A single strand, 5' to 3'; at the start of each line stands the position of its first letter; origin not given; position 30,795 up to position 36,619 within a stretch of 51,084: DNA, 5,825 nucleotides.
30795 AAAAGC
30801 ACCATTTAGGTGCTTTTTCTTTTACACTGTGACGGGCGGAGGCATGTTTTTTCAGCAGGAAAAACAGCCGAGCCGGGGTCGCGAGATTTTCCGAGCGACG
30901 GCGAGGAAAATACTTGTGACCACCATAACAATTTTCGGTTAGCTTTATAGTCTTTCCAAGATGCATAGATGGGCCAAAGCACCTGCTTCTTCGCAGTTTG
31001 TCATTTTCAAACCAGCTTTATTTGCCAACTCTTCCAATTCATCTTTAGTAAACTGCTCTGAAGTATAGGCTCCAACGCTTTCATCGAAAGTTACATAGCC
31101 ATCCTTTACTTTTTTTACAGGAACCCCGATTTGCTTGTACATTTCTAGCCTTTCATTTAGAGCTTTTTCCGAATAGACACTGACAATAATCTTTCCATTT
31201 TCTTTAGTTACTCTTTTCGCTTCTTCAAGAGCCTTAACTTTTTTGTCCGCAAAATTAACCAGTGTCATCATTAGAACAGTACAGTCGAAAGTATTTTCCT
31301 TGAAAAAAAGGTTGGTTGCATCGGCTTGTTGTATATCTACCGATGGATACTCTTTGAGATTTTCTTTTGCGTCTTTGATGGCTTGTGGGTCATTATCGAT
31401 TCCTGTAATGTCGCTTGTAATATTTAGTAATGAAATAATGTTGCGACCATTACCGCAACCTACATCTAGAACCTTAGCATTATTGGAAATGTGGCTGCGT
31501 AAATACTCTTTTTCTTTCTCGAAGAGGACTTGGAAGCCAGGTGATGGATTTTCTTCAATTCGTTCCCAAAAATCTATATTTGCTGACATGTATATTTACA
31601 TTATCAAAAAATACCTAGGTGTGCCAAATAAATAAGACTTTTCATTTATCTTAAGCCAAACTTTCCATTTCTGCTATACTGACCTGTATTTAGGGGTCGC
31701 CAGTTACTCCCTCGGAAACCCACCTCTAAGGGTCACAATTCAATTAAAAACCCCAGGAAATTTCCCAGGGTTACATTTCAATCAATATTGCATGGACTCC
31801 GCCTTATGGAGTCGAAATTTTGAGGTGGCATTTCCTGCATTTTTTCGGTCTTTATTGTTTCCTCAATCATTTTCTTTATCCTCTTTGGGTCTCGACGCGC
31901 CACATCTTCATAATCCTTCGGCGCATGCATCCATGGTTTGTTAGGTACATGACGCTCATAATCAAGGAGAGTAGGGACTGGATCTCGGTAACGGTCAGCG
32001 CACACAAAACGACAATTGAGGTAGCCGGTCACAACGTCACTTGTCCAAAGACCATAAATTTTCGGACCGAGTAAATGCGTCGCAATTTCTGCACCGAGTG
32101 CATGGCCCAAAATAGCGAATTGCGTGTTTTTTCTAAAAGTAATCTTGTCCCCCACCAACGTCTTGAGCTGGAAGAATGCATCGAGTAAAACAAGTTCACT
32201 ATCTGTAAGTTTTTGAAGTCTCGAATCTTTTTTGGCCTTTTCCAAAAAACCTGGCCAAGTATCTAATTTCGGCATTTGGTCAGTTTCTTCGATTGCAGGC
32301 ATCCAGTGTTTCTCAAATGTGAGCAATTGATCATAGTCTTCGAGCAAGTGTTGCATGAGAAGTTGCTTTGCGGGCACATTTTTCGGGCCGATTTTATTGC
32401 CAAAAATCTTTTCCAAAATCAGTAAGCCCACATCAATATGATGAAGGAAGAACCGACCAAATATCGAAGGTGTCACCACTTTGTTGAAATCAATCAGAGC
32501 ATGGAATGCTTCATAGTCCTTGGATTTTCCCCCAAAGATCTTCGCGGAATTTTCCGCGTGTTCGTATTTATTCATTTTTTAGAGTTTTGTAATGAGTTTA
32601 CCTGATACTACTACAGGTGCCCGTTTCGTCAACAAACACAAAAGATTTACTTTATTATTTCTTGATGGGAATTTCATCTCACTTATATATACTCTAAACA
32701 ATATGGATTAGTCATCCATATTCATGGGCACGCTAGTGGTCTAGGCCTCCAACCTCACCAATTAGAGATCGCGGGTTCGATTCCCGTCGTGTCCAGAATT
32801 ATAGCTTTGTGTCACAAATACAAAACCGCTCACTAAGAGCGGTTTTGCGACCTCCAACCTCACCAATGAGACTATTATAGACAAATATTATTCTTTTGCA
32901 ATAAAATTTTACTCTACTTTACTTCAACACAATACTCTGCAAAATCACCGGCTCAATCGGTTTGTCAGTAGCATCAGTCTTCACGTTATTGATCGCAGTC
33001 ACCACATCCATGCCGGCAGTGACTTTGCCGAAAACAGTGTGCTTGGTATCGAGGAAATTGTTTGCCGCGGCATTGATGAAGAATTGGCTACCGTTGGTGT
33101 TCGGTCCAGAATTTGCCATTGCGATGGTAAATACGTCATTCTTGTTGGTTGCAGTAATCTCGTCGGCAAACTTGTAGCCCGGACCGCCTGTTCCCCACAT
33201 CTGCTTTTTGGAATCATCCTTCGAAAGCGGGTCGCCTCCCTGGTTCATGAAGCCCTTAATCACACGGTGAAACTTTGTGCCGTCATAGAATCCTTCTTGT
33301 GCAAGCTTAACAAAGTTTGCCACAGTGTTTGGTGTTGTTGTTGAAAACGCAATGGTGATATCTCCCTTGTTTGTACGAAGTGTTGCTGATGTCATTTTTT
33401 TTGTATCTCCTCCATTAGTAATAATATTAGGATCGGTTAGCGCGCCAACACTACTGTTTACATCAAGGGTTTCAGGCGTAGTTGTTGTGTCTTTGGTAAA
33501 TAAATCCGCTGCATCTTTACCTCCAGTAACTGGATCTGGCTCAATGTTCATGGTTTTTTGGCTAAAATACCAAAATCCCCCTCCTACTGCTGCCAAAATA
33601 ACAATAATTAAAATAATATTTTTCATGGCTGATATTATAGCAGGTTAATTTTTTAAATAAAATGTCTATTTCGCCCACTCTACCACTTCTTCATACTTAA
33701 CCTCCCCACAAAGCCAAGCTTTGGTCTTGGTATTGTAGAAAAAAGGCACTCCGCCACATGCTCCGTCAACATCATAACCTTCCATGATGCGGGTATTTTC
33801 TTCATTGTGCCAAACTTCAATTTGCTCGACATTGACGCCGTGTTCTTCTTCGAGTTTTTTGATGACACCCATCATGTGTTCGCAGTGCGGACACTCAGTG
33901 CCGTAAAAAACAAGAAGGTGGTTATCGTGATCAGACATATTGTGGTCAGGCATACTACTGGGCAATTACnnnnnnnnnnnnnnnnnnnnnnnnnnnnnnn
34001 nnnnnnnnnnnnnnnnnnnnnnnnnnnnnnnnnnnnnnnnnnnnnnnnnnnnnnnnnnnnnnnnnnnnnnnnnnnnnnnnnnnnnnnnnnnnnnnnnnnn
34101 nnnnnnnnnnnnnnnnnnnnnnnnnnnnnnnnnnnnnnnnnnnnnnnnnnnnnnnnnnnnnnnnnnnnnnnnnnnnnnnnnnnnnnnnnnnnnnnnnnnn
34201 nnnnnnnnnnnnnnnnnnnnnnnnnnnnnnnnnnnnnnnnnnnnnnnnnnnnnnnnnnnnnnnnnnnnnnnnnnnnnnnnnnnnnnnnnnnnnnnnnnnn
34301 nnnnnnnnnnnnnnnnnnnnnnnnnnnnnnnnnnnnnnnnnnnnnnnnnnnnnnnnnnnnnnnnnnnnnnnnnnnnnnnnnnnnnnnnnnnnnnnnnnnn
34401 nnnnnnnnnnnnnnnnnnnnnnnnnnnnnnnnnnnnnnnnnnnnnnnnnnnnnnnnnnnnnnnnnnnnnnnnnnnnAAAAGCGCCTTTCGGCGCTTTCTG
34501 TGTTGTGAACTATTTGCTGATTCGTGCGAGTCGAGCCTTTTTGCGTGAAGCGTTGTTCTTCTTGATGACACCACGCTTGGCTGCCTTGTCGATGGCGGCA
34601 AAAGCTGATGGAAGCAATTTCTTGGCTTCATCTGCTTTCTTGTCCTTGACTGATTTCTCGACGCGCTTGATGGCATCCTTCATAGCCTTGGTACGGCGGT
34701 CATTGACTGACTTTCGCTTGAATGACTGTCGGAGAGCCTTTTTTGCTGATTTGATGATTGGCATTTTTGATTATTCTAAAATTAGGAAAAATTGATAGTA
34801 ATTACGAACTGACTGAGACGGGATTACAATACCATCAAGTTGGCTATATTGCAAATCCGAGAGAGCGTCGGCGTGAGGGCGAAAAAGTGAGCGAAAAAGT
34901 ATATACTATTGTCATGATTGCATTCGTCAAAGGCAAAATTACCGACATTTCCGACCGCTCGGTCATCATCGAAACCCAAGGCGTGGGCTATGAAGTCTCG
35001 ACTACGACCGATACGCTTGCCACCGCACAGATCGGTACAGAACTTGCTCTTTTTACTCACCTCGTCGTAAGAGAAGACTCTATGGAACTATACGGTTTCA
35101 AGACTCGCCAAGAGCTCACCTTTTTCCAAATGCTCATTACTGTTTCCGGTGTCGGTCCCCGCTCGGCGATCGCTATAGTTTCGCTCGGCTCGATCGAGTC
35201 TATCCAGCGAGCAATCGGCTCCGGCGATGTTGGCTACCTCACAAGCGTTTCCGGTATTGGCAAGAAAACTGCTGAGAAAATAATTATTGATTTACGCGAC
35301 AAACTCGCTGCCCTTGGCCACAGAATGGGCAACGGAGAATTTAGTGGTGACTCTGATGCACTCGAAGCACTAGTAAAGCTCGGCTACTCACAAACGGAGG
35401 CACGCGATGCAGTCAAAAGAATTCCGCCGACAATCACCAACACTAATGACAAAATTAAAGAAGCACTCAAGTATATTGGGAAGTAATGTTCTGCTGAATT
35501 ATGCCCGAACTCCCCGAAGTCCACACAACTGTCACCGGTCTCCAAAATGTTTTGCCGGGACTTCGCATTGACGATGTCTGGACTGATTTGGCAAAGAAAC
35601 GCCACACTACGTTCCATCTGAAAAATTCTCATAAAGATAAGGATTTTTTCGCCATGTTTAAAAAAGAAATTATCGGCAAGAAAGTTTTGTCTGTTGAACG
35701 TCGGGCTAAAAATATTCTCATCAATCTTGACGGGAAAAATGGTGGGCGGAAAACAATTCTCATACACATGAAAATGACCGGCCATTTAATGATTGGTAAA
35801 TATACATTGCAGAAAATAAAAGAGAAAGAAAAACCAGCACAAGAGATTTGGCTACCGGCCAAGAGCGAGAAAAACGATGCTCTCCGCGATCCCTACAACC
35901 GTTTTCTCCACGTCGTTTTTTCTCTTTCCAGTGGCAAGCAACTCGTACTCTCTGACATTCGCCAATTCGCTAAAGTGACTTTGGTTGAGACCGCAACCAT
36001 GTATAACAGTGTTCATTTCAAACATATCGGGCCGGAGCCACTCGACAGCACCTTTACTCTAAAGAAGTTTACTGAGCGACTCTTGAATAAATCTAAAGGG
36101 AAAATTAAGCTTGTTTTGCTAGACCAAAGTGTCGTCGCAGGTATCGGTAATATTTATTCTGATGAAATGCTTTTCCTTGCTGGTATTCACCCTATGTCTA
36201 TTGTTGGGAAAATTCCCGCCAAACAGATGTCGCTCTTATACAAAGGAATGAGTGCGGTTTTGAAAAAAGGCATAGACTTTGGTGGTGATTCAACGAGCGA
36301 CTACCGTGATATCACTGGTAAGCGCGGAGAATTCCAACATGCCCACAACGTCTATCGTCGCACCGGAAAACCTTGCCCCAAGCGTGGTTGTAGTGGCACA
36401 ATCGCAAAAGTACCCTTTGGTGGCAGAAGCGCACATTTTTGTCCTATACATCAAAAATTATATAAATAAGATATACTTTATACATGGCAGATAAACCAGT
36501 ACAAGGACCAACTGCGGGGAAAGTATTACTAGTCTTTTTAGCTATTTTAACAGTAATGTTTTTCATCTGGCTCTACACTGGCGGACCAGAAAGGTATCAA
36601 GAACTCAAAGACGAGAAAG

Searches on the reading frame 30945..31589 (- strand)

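Call 72: search_protein_families(library=pfam, proteins=[window:30945-31589:-], max_evalue=0.0001)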
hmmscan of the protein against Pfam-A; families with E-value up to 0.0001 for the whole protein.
window:30945-31589:- (214 aa): 12 families
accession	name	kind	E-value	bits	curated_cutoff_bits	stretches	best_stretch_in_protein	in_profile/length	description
PF08241.18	Methyltransf_11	-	8.1e-21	74.9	21.2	1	41-136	1-95/95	Methyltransferase domain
PF13847.12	Methyltransf_31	-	2.4e-20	73.1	27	1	35-193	2-145/145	Methyltransferase domain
PF13649.12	Methyltransf_25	-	2.6e-20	73.3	27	1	40-132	1-97/97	Methyltransferase domain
PF01209.24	Ubie_methyltran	-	7.3e-14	52.1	20.1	1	35-201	46-220/233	ubiE/COQ5 methyltransferase family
PF08242.18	Methyltransf_12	-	1.3e-13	51.9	30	1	41-134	1-98/98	Methyltransferase domain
PF13489.12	Methyltransf_23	-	6.4e-11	42.7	27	1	33-196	19-161/164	Methyltransferase domain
PF07021.18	MetW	-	2.9e-08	34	21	1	28-145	5-116/193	Methionine biosynthesis protein MetW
PF06325.19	PrmA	-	3.7e-08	33.6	22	1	30-138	155-260/296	Ribosomal protein L11 methyltransferase (PrmA)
PF05175.20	MTS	-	6.3e-07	29.6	23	1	30-145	23-147/170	Methyltransferase small domain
PF03848.20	TehB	-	6.7e-07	29.4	20.4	1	34-138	28-135/193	Tellurite resistance protein TehB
PF10017.15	Methyltransf_33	-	7.8e-06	25.6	23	0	22-138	48-177/304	Histidine-specific methyltransferase, SAM-dependent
PF09445.16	Methyltransf_15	-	4.7e-05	23.5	22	0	39-94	3-61/165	RNA cap guanine-N2 methyltransferase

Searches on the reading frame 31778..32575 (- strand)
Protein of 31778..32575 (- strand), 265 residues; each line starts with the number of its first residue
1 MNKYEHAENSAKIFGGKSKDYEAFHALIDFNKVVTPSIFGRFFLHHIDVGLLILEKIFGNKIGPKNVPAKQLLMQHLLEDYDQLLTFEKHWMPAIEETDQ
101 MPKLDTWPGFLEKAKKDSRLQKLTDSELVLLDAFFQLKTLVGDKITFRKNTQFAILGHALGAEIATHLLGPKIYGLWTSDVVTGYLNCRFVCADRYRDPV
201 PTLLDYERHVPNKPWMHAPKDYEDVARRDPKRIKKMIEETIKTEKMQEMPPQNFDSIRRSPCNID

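Call 72: search_protein_families(library=pfam, proteins=[window:31778-32575:-], max_evalue=0.0001)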
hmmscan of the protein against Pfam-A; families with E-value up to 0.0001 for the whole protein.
window:31778-32575:- (265 aa): 1 family
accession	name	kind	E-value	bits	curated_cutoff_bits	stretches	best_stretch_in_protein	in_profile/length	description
PF21866.1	DUF6915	-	1.6e-20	73.5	27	1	1-99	1-100/102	Domain of unknown function (DUF6915)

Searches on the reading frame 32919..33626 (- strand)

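Call 72: search_protein_families(library=pfam, proteins=[window:32919-33626:-], max_evalue=0.0001)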
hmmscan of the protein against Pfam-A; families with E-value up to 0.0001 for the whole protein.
window:32919-33626:- (235 aa): 1 family
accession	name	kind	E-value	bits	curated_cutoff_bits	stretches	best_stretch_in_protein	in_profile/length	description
PF00160.26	Pro_isomerase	-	3.1e-50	170.9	21.7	1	82-231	3-156/159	Cyclophilin type peptidyl-prolyl cis-trans isomerase/CLD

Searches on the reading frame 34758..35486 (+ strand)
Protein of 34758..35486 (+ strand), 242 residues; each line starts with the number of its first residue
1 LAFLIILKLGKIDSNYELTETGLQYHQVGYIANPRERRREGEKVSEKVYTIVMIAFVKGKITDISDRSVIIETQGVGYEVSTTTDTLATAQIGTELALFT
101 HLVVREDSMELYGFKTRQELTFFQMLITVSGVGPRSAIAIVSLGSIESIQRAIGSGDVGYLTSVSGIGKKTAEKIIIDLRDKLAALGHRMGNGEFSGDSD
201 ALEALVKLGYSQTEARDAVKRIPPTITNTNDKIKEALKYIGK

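Call 72: search_protein_families(library=pfam, proteins=[window:34758-35486:+], max_evalue=0.0001)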
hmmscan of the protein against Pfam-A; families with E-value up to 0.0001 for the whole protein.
window:34758-35486:+ (242 aa): 4 families
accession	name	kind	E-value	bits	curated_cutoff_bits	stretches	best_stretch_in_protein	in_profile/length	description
PF01330.27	RuvA_N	-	9.5e-22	77.3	23.6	1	53-113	1-61/61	RuvA N terminal domain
PF14520.12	HHH_5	-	2.8e-15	57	27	1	123-181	1-57/57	Helix-hairpin-helix domain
PF07499.19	RuvA_C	-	9.2e-10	39.3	24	1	199-240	4-46/47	RuvA, C-terminal domain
PF00633.29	HHH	-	3.9e-06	26.9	24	0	161-176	13-28/30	Helix-hairpin-helix motif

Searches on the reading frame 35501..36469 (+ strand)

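Call 72: search_protein_families(library=pfam, proteins=[window:35501-36469:+], max_evalue=0.0001)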
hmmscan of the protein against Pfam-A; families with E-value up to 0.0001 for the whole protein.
window:35501-36469:+ (322 aa): 2 families
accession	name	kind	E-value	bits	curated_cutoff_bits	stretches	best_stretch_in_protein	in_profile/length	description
PF06831.19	H2TH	-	1.8e-25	89.2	34.7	1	176-267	1-91/93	Formamidopyrimidine-DNA glycosylase H2TH domain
PF01149.29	Fapy_DNA_glyco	-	6.6e-22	78.8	25.5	1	1-159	1-117/117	Formamidopyrimidine-DNA glycosylase N-terminal domain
